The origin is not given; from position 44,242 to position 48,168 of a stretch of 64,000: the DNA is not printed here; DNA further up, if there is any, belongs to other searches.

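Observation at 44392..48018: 1208-aa secreted mosaic protein built from several families of short reiterated peptide motifs: the best candidate for something undescribed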

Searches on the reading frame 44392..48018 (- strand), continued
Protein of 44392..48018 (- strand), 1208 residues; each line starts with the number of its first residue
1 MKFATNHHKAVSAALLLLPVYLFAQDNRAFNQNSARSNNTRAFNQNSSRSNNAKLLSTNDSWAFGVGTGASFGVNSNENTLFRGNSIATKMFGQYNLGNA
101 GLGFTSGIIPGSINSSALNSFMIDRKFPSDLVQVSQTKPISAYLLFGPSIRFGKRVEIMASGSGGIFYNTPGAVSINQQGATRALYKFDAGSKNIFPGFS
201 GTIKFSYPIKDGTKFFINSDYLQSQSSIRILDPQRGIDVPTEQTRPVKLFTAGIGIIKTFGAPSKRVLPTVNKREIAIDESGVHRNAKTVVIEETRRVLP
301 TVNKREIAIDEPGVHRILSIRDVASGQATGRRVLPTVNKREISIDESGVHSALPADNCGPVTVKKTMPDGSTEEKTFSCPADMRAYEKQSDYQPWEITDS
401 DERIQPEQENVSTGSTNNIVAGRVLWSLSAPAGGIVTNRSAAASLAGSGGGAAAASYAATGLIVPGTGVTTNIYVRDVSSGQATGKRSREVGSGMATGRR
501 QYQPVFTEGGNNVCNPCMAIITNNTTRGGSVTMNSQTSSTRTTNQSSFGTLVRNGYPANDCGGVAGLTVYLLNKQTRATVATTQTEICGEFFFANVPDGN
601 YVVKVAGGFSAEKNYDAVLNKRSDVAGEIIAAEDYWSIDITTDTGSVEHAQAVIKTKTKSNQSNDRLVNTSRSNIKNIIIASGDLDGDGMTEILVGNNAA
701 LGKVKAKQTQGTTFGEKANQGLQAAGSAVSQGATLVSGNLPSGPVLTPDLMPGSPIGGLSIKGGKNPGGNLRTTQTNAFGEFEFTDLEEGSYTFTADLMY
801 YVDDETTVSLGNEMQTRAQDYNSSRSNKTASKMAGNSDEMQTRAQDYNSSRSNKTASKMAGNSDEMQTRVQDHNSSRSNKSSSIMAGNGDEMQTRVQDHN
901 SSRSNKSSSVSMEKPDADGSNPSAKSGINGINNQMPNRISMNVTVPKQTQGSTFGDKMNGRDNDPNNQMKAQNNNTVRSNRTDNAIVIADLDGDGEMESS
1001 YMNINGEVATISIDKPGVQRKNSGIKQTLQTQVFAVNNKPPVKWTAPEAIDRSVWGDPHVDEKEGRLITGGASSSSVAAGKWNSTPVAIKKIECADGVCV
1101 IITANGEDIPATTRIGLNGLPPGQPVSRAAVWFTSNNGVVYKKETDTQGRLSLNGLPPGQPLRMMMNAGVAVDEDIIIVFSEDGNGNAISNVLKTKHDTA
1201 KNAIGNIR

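Call 23: search_solved_structures(query=P0012, max_evalue=10, show_alignments=4)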
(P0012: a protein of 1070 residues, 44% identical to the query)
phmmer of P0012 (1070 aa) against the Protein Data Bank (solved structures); distinct sequences matched with E-value up to 10: 90 (the best 60 are shown).
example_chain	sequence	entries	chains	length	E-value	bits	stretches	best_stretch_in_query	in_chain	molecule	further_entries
6vbu_2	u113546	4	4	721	0.19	13.2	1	620-655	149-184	Bardet-Biedl syndrome 2 protein homolog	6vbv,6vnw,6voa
6pnx_A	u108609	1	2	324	0.32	12.4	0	322-392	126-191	Fibroblast growth factor receptor 3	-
9cd7_A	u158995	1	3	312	0.35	12.3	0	322-392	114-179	Fibroblast growth factor receptor 3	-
6lvm_A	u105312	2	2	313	0.36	12.2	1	861-916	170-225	Fibroblast growth factor receptor 3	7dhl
4k33_A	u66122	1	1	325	0.39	12.1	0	322-392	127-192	Fibroblast growth factor receptor 3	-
9kfu_A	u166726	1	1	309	0.42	12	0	335-392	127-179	Fibroblast growth factor receptor 3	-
5urw_11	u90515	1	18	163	0.45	11.9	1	450-472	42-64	Hcp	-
5ugl_B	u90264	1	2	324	0.68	11.3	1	861-916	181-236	Fibroblast growth factor receptor 2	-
10oo_A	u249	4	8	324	0.68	11.3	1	861-916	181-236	Fibroblast growth factor receptor 2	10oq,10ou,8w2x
8w3d_A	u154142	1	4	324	0.68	11.3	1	861-916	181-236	Fibroblast growth factor receptor 2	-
8w3b_A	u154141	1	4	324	0.69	11.3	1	861-916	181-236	Fibroblast growth factor receptor 2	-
8w38_A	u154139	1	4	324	0.69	11.3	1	861-916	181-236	Fibroblast growth factor receptor 2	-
5ugx_B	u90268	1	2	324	0.69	11.3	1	861-916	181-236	Fibroblast growth factor receptor 2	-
1vhs_A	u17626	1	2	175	0.78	11.1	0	449-533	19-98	similar to phosphinothricin acetyltransferase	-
9vm9_A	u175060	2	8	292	0.9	10.9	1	861-916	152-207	Fibroblast growth factor receptor 3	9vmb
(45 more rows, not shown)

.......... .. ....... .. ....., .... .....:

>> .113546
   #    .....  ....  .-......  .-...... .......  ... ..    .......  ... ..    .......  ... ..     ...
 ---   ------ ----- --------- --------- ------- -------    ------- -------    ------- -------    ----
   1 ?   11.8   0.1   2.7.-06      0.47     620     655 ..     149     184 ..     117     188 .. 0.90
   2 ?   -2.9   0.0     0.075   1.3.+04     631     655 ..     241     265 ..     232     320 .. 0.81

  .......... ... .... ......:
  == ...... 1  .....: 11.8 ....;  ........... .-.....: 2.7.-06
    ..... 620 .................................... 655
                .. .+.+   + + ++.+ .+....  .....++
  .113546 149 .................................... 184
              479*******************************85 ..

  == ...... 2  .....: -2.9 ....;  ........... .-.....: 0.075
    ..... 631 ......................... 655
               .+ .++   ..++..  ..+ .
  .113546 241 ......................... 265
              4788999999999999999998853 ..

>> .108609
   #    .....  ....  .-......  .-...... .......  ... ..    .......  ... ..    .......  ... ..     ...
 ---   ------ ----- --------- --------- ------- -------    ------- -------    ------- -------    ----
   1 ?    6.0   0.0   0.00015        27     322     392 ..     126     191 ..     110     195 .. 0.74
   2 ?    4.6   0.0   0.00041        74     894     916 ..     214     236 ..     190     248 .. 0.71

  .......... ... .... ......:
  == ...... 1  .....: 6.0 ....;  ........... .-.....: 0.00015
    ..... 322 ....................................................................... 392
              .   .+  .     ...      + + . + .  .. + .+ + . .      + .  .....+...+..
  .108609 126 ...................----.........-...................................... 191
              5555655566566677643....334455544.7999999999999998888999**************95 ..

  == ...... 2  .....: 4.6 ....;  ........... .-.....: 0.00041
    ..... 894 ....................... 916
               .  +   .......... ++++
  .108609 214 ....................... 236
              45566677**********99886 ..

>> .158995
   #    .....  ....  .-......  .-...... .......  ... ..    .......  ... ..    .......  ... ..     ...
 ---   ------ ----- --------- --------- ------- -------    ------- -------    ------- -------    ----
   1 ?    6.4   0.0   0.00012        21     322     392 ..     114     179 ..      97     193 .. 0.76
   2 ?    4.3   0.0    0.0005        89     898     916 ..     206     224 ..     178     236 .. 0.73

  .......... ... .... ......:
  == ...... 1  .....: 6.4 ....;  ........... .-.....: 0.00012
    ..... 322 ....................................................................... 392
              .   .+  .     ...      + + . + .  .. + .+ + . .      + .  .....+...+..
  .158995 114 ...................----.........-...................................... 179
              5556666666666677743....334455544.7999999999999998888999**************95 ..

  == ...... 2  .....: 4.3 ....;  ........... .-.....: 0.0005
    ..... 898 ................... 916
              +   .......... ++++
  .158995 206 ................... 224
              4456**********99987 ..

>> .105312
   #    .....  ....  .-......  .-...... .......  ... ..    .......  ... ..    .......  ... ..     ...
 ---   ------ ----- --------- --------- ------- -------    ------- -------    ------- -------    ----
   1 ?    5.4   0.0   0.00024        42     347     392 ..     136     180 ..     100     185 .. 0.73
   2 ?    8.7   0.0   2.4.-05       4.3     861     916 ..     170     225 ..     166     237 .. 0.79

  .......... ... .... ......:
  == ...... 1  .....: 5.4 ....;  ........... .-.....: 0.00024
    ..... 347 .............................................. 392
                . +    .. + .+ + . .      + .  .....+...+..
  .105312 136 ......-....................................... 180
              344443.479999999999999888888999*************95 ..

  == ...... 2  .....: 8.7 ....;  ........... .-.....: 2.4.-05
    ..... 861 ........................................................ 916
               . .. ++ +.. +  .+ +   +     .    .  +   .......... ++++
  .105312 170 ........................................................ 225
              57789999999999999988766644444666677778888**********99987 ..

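Call 30: search_protein_families(library=pfam, alignment_id=A2, max_evalue=10)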
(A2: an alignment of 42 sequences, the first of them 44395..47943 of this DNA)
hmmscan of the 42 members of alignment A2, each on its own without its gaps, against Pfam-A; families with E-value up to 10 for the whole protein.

A. member 1, window:44395-47943:- (1183 aa): 13 families
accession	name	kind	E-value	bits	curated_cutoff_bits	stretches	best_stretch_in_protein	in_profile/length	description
PF13620.12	CarboxypepD_reg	-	1.9e-17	63.8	32.3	3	728-786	11-70/82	Carboxypeptidase regulatory-like domain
PF17210.9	SdrD_B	-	4.3e-10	40.2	29.7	2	528-581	13-65/112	SdrD B-like domain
PF13715.12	CarbopepD_reg_2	-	1.3e-07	32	32.2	1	747-792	26-71/88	CarboxypepD_reg-like domain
PF01839.29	FG-GAP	-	3.5e-06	27.2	22.1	1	655-676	5-31/37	FG-GAP repeat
PF09430.16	EMC7_beta-sandw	-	6.1e-05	23.7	26.6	2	540-580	8-45/122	ER membrane protein complex subunit 7, beta-sandwich domain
PF17802.7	SpaA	-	7e-05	23.4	23.1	2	541-579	18-57/91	Prealbumin-like fold domain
PF13517.12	FG-GAP_3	-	0.00012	23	26.9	2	658-670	49-61/61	FG-GAP-like repeat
PF07495.19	Y_Y_Y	-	0.0014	18.9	26.6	2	748-770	21-43/65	Y_Y_Y domain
PF24421.1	Ig_J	-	0.015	15.9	29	0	552-582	54-84/104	Tip attachment protein J, Ig-like domain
PF22904.2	NOMO1-like_2nd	-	0.036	14.6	27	1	537-580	17-60/90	BOS complex subunit NOMO1-like, second beta sandwich domain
PF23193.1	NOMO_3rd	-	0.066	13.7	27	0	551-578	55-82/120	NOMO third transthyretin-like domain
PF00616.24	RasGAP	-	0.073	13.4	28.3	1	50-84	13-47/207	GTPase-activator protein for Ras-like GTPase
PF02283.22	CobU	-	0.42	10.6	27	0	836-855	35-53/168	Cobinamide kinase / cobinamide phosphate guanyltransferase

B. families by the number of members that match (of 42 scanned): 87 families (the first 25 are shown)
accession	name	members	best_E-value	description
PF13620.12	CarboxypepD_reg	42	5e-23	Carboxypeptidase regulatory-like domain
PF17210.9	SdrD_B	42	1.5e-16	SdrD B-like domain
PF13715.12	CarbopepD_reg_2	42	1.4e-11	CarboxypepD_reg-like domain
PF17802.7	SpaA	42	3e-11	Prealbumin-like fold domain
PF09430.16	EMC7_beta-sandw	40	3.7e-11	ER membrane protein complex subunit 7, beta-sandwich domain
PF13517.12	FG-GAP_3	37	3.3e-14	FG-GAP-like repeat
PF01839.29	FG-GAP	36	6e-14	FG-GAP repeat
PF07495.19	Y_Y_Y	34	1.7e-06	Y_Y_Y domain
PF23193.1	NOMO_3rd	32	6.6e-07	NOMO third transthyretin-like domain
PF14686.12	fn3_3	20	6.6e-05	Polysaccharide lyase family 4, domain II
PF24421.1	Ig_J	20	0.00014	Tip attachment protein J, Ig-like domain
PF07714.23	PK_Tyr_Ser-Thr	19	6.6e-10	Protein tyrosine and serine/threonine kinase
PF24025.1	Ig_DR_A0283-like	18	0.00026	DR_A0283-like, Ig-like domain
PF22904.2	NOMO1-like_2nd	17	2.7e-05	BOS complex subunit NOMO1-like, second beta sandwich domain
PF11974.14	bMG3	16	8.7e-13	Bacterial alpha-2-macroglobulin MG3 domain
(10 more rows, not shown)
